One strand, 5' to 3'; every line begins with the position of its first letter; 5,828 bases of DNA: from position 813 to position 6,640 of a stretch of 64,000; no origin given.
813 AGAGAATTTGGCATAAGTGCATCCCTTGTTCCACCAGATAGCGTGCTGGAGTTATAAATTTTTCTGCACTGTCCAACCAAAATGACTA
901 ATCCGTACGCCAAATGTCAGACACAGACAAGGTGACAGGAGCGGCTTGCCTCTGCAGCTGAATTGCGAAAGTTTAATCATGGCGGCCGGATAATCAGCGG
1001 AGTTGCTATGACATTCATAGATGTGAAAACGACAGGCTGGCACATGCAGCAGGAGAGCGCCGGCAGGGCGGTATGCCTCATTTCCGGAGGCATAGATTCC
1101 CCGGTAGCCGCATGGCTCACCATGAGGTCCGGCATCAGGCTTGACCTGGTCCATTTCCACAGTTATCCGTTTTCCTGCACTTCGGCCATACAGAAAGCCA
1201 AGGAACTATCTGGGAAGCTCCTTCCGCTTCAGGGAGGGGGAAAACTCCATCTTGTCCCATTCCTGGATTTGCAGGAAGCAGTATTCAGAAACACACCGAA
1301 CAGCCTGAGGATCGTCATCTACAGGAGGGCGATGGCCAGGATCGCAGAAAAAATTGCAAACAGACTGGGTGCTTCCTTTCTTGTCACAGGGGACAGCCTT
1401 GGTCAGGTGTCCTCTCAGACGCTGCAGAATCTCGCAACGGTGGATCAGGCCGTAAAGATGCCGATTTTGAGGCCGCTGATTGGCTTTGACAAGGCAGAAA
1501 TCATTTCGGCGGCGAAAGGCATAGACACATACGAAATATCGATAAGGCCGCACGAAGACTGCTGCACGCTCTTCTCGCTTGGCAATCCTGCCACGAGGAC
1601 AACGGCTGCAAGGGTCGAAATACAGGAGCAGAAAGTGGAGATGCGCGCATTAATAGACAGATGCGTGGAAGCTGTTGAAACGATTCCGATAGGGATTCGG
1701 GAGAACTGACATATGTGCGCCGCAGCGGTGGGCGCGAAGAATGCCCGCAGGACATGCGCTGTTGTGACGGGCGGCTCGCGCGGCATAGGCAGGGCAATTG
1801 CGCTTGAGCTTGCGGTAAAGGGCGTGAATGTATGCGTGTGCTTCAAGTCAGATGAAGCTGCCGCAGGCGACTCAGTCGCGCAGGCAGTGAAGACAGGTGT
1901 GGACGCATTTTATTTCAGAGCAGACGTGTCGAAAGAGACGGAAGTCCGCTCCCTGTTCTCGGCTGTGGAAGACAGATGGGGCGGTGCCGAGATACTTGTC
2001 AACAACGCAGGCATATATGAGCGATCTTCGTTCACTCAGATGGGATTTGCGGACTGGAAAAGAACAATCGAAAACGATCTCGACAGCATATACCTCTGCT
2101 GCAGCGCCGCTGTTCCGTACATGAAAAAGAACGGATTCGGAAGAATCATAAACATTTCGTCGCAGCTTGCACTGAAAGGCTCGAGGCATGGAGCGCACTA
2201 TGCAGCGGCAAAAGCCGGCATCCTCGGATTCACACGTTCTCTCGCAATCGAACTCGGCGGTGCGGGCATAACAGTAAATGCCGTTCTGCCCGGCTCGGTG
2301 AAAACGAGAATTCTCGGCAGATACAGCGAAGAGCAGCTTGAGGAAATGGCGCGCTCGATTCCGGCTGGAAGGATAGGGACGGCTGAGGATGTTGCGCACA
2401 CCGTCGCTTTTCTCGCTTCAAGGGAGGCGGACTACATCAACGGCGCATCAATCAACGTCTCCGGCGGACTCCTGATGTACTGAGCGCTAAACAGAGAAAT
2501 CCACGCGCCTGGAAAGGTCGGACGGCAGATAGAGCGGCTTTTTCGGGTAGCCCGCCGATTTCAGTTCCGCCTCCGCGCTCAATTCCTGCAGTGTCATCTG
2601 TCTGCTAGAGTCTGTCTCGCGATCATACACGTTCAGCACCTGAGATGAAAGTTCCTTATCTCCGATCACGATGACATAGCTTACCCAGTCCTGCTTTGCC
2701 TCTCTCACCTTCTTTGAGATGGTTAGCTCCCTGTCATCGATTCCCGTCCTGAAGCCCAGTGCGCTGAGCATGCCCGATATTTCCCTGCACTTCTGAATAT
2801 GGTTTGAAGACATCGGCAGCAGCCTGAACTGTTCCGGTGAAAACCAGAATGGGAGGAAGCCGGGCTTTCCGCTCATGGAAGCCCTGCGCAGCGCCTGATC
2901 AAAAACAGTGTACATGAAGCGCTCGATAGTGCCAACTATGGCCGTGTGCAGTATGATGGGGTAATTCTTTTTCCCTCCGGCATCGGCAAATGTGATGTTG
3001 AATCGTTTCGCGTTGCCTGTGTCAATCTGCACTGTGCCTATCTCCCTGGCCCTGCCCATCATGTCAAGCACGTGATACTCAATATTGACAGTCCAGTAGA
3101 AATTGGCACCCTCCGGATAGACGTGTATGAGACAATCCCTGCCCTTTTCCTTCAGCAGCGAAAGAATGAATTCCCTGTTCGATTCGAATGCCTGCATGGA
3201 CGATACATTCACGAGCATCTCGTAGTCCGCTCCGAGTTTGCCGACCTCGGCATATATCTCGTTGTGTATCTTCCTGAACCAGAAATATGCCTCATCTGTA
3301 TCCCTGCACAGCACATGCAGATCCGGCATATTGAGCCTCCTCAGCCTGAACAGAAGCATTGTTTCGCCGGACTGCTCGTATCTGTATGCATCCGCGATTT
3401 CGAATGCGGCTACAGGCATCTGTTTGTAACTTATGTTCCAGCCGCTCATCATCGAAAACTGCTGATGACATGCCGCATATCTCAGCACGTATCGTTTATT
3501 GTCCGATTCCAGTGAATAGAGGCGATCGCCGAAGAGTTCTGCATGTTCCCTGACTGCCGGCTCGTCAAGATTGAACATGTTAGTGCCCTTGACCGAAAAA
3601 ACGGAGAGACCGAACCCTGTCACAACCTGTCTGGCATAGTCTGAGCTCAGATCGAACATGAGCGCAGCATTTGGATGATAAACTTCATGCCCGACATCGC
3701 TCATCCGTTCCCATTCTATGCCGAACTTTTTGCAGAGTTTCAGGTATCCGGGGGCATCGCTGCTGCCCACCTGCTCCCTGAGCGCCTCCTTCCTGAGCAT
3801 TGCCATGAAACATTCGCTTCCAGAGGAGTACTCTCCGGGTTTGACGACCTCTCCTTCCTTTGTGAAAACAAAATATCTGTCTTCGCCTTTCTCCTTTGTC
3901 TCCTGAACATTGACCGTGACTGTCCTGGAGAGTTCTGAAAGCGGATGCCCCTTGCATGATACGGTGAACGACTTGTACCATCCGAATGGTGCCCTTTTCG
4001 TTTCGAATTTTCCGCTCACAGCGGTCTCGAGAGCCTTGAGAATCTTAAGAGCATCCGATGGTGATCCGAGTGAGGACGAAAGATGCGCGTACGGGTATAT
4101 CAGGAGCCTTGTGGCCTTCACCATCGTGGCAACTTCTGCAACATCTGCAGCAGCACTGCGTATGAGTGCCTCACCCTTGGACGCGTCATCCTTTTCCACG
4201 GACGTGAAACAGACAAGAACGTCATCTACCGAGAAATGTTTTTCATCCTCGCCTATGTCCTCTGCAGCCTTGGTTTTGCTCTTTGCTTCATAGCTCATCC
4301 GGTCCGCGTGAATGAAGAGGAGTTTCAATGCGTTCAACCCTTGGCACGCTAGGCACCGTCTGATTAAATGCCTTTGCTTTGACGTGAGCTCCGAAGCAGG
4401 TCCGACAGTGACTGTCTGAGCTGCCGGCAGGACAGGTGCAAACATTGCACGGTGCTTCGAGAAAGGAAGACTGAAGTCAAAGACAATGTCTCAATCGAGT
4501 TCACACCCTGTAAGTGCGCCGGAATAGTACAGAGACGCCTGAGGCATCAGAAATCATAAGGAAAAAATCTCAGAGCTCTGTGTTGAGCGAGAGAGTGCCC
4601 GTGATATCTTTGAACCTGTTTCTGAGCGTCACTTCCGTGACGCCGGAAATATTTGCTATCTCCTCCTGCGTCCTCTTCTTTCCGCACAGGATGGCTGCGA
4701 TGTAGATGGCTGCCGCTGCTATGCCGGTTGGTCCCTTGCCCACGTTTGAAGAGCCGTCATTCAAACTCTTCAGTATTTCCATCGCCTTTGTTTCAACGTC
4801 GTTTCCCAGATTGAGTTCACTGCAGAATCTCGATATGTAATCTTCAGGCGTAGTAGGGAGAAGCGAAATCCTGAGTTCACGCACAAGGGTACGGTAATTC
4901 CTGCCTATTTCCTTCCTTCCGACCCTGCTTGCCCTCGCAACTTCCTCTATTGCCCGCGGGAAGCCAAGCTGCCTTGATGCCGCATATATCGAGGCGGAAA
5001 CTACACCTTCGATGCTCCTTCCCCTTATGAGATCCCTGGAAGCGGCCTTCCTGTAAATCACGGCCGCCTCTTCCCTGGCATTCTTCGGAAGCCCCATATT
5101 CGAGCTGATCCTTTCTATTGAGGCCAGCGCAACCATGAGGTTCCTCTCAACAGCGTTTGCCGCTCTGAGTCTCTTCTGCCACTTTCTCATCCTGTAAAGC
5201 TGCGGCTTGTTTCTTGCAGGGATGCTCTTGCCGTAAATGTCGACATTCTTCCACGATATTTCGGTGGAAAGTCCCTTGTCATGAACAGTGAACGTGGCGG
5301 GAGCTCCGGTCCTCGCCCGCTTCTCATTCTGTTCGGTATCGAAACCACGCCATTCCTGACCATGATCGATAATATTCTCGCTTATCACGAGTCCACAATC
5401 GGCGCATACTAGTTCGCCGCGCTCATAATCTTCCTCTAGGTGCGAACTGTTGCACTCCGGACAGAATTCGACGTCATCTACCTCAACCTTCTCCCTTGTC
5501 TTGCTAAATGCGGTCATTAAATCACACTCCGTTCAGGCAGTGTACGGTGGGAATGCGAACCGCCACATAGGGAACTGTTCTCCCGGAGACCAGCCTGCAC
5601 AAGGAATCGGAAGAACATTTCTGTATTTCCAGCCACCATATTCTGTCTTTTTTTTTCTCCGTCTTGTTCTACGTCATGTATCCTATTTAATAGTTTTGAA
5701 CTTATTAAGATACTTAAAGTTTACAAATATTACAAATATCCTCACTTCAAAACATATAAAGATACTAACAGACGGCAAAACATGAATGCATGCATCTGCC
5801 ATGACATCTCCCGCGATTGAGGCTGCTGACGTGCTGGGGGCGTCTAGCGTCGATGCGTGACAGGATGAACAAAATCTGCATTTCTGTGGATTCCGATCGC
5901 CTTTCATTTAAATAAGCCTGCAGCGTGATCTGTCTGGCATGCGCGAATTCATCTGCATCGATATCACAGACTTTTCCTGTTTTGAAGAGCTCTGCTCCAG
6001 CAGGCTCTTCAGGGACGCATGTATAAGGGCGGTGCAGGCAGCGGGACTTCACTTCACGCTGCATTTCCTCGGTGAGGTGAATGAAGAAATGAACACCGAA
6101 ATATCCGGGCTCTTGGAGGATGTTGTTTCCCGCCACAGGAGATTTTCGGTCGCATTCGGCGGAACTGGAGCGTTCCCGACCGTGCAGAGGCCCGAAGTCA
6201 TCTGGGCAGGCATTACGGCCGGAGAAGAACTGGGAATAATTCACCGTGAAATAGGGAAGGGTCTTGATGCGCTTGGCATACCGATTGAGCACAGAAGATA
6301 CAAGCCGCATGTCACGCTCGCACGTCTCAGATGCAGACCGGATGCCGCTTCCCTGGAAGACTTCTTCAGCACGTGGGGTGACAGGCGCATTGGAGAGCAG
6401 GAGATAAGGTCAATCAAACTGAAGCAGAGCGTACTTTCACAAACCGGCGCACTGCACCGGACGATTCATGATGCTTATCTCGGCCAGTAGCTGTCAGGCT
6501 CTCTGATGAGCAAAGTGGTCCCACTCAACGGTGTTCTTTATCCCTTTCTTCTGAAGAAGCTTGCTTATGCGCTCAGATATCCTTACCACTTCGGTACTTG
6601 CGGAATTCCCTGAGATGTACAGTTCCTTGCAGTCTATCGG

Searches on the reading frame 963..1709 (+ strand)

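Call 34: search_protein_families(library=pfam, proteins=[window:963-1709:+], max_evalue=0.01)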
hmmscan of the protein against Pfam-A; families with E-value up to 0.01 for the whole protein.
window:963-1709:+ (248 aa): 2 families
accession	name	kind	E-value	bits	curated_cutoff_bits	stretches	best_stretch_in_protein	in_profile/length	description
PF02568.20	ThiI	-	4.4e-64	216.2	20.5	1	32-226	2-196/197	Thiamine biosynthesis protein (ThiI)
PF06508.19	QueC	-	3e-06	27.3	22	1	35-82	1-47/210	Queuosine biosynthesis protein QueC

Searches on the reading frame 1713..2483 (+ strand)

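Call 34: search_protein_families(library=pfam, proteins=[window:1713-2483:+], max_evalue=0.01)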
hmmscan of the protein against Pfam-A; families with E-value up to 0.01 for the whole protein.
window:1713-2483:+ (256 aa): 5 families
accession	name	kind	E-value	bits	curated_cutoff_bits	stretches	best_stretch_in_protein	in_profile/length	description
PF13561.12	adh_short_C2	-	8.8e-61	205.9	27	1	23-253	6-235/236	Enoyl-(Acyl carrier protein) reductase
PF00106.31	adh_short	-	1.1e-52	178.9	26.6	1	15-207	2-193/195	short chain dehydrogenase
PF08659.16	KR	-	7.9e-12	45.9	22.6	1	17-174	4-160/180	KR domain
PF23441.1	SDR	-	2.4e-05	24.3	27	1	128-254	128-256/258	SDR-like rossmann domain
PF10941.13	DUF2620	-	0.0052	17.4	25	0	23-74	53-105/115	Protein of unknown function DUF2620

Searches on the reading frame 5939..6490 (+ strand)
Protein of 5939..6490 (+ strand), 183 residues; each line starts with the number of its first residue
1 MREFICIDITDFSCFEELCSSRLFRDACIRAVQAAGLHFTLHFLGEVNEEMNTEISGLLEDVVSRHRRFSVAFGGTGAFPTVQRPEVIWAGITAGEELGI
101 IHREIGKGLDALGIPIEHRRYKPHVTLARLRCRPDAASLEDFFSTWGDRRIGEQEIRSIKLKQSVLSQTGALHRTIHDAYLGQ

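Call 34: search_protein_families(library=pfam, proteins=[window:5939-6490:+], max_evalue=0.01)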
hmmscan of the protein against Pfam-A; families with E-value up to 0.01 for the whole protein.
window:5939-6490:+ (183 aa): 3 families
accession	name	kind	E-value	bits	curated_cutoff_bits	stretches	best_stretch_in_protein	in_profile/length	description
PF02834.22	LigT_PEase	-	7.4e-19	68.2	23.3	2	26-89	24-87/87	LigT like Phosphoesterase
PF13563.12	2_5_RNA_ligase2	-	2.7e-15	57.2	27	1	30-141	19-127/152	2'-5' RNA ligase superfamily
PF10469.15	AKAP7_NLS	-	2.2e-06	28.1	24.4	1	33-164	39-190/208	AKAP7 2'5' RNA ligase-like domain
